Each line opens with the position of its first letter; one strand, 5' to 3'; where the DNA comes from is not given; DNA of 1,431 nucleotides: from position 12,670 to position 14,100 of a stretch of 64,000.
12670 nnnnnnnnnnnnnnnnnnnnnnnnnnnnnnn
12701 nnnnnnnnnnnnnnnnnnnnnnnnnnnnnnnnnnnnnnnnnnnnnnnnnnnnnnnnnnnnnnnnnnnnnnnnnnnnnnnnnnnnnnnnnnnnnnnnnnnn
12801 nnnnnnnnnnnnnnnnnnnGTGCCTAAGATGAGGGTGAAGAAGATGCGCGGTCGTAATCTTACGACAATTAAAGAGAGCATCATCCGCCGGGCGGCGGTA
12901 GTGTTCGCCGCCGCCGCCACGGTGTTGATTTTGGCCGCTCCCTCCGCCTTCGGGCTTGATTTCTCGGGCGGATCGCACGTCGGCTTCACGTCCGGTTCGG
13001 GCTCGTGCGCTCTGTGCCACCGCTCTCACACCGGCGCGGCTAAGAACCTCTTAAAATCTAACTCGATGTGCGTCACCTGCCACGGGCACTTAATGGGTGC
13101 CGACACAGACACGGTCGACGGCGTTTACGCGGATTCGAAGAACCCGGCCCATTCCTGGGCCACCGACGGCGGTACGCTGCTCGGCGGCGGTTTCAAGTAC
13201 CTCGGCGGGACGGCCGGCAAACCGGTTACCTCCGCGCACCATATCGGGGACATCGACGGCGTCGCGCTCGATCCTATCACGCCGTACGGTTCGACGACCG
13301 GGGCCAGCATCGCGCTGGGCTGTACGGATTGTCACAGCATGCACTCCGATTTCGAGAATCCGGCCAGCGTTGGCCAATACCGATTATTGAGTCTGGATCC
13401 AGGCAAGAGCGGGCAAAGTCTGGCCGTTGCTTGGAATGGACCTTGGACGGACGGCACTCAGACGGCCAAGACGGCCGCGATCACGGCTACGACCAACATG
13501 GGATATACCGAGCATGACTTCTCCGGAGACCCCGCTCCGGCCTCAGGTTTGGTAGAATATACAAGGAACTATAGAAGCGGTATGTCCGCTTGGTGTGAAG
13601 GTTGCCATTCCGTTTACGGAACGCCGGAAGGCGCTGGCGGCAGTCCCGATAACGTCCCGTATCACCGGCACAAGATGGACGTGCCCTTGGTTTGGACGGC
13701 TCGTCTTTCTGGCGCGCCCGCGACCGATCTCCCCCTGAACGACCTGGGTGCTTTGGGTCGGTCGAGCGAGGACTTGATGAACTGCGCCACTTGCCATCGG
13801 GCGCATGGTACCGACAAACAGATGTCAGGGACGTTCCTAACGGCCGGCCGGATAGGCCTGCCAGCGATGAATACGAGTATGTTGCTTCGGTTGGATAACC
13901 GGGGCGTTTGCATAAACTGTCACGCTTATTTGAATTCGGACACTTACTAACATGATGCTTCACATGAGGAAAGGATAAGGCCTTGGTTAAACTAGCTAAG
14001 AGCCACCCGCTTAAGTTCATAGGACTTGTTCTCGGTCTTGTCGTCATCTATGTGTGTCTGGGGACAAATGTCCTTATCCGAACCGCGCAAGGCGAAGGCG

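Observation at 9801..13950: Gene order TPR, NHL beta-propeller, two omcS-like genes (then the giant gene) mirrors the Geobacter omcS neighbourhood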

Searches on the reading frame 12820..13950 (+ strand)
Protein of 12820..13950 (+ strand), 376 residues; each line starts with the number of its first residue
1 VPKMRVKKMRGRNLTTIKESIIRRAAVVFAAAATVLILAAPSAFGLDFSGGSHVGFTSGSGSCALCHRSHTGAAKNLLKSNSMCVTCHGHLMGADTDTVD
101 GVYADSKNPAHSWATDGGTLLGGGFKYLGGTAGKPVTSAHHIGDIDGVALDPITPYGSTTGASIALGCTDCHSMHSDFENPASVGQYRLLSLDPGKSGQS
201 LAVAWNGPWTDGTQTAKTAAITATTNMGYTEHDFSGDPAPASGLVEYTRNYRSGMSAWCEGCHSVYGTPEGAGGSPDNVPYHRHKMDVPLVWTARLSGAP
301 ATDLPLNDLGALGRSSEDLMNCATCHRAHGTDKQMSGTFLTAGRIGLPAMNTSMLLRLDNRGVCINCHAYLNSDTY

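Call 4: search_protein_families(library=pfam, proteins=[window:12820-13950:+], max_evalue=0.01)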
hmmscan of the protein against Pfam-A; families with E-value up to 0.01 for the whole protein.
window:12820-13950:+ (376 aa): 4 families
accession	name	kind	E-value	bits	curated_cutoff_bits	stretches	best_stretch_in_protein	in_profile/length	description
PF09699.15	Paired_CXXCH_1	-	2.1e-11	43.8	20.6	1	60-91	6-39/41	Doubled CXXCH motif (Paired_CXXCH_1)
PF14537.11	Cytochrom_c3_2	-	1.6e-08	35.3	25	1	62-100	8-45/79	Cytochrome c3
PF14522.11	Cytochrome_C7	-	4.1e-07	30.2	24.8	0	56-90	11-50/67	Cytochrome c7 and related cytochrome c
PF22113.1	Mtrc-MtrF_II-IV_dom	-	2.5e-05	24.3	30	0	316-370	78-129/176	Outer membrane cytochrome MtrC/MtrF-like, domains II/IV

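Call 6: search_solved_structures(query=window:12820-13950:+, max_evalue=1, show_alignments=2)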
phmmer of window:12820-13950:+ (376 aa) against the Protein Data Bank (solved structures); distinct sequences matched with E-value up to 1: 0.

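Call 71: search_protein_families(library=ncbifam, proteins=[window:12820-13950:+], max_evalue=0.01)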
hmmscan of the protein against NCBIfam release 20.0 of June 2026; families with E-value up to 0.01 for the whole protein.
window:12820-13950:+ (376 aa): 4 families
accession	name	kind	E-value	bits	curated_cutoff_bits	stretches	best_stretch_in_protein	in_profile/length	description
TIGR01905.1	paired_CXXCH_1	subfamily_domain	1.2e-09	37.9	25.2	1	60-91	6-39/41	doubled CXXCH domain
NF041028.1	decahem_GSU2203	exception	1.2e-07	31.2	325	1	62-91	224-255/317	GSU2203 family decaheme c-type cytochrome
TIGR03508.1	decahem_SO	subfamily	0.00013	21.5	192.2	0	62-93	191-224/258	DmsE family decaheme c-type cytochrome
NF047727.1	4hemeCytCCctA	equivalog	0.001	19.2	180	0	29-95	10-71/109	tetraheme c-type cytochrome CctA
